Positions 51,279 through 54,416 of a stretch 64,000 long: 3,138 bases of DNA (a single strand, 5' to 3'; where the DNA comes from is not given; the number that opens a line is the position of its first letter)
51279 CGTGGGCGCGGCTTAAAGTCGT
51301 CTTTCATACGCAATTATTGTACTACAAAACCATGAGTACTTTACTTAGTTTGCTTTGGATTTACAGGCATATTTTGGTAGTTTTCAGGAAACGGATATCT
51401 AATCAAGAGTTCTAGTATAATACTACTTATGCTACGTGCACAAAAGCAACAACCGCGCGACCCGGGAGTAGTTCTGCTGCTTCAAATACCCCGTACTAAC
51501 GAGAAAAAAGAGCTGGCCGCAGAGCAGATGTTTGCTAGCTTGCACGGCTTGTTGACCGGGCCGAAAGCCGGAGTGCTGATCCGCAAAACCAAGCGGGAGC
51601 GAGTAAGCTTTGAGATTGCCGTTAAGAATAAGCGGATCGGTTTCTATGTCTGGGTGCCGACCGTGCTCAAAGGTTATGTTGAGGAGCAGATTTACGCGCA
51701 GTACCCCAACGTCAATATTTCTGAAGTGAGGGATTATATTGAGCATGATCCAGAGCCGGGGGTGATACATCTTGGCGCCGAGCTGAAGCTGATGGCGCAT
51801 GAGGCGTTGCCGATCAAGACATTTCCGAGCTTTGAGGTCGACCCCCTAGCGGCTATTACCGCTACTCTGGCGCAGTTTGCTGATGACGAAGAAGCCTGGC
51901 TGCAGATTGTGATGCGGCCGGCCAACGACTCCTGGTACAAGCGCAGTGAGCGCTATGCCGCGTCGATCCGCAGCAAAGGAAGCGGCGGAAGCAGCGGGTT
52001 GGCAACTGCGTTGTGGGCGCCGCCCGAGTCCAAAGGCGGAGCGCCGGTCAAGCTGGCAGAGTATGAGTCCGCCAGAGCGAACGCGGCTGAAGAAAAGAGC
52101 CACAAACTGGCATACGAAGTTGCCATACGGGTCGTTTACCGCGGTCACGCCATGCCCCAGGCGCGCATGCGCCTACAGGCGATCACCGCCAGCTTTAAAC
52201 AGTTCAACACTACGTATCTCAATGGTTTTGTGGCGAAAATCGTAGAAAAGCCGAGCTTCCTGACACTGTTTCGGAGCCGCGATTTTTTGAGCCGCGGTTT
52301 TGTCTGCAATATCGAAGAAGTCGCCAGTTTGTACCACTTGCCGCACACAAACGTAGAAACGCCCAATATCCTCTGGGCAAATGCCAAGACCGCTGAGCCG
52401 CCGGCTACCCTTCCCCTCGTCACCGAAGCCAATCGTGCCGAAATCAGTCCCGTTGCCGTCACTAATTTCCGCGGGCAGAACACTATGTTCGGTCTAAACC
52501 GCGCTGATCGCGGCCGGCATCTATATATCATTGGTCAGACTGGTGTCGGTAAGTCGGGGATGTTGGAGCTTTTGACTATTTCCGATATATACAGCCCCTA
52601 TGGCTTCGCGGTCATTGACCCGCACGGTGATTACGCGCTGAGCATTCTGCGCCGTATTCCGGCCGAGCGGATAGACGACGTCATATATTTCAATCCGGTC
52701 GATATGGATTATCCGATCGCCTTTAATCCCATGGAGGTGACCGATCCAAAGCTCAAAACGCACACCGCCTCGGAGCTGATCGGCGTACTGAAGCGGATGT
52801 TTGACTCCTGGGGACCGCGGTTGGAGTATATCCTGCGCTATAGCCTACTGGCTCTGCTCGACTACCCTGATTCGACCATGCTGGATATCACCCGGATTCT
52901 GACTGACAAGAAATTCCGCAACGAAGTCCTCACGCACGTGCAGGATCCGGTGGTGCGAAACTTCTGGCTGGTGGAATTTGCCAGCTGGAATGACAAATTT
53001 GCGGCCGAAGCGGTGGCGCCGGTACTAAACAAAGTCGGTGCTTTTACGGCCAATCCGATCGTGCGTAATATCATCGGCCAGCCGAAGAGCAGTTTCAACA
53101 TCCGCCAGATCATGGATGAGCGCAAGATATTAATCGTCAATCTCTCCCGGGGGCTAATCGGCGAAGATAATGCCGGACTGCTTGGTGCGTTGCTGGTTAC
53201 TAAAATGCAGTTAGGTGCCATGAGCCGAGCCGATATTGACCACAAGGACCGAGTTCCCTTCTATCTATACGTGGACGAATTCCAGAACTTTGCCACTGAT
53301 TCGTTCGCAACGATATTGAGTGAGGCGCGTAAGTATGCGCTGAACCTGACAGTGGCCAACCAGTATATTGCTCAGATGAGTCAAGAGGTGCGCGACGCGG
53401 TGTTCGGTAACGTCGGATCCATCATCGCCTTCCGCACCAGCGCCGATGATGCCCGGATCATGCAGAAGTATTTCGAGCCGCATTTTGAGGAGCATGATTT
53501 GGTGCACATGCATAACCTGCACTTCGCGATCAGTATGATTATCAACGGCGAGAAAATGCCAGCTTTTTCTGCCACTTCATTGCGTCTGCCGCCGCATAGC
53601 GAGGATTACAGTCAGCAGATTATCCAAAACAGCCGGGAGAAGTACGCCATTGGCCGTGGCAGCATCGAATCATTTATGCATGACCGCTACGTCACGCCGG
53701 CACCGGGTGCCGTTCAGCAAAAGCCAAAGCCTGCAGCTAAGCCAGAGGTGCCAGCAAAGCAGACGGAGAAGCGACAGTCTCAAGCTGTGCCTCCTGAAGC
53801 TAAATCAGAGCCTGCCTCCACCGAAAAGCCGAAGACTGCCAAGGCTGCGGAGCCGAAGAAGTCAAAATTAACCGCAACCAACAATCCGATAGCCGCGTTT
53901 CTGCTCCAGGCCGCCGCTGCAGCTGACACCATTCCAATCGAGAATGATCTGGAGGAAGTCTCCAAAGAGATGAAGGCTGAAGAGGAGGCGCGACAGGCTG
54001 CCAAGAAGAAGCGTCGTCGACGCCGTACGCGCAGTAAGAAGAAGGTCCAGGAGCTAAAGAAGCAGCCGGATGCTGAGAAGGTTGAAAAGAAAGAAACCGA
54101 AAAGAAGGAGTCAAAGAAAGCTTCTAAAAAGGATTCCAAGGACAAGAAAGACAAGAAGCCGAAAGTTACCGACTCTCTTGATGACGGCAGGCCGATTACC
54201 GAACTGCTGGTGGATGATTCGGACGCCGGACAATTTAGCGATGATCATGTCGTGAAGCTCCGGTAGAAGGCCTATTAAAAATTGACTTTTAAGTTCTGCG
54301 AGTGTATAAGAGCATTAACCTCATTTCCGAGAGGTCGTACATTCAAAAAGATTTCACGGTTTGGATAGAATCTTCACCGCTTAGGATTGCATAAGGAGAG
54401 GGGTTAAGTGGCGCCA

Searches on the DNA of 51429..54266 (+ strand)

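Call 49: search_dna_similar(query=window:51429-54266:+, collection=ecoli_genomes, mode=distant, max_rows=3)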
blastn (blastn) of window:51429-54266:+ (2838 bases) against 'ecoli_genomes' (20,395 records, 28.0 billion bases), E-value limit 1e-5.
No match.
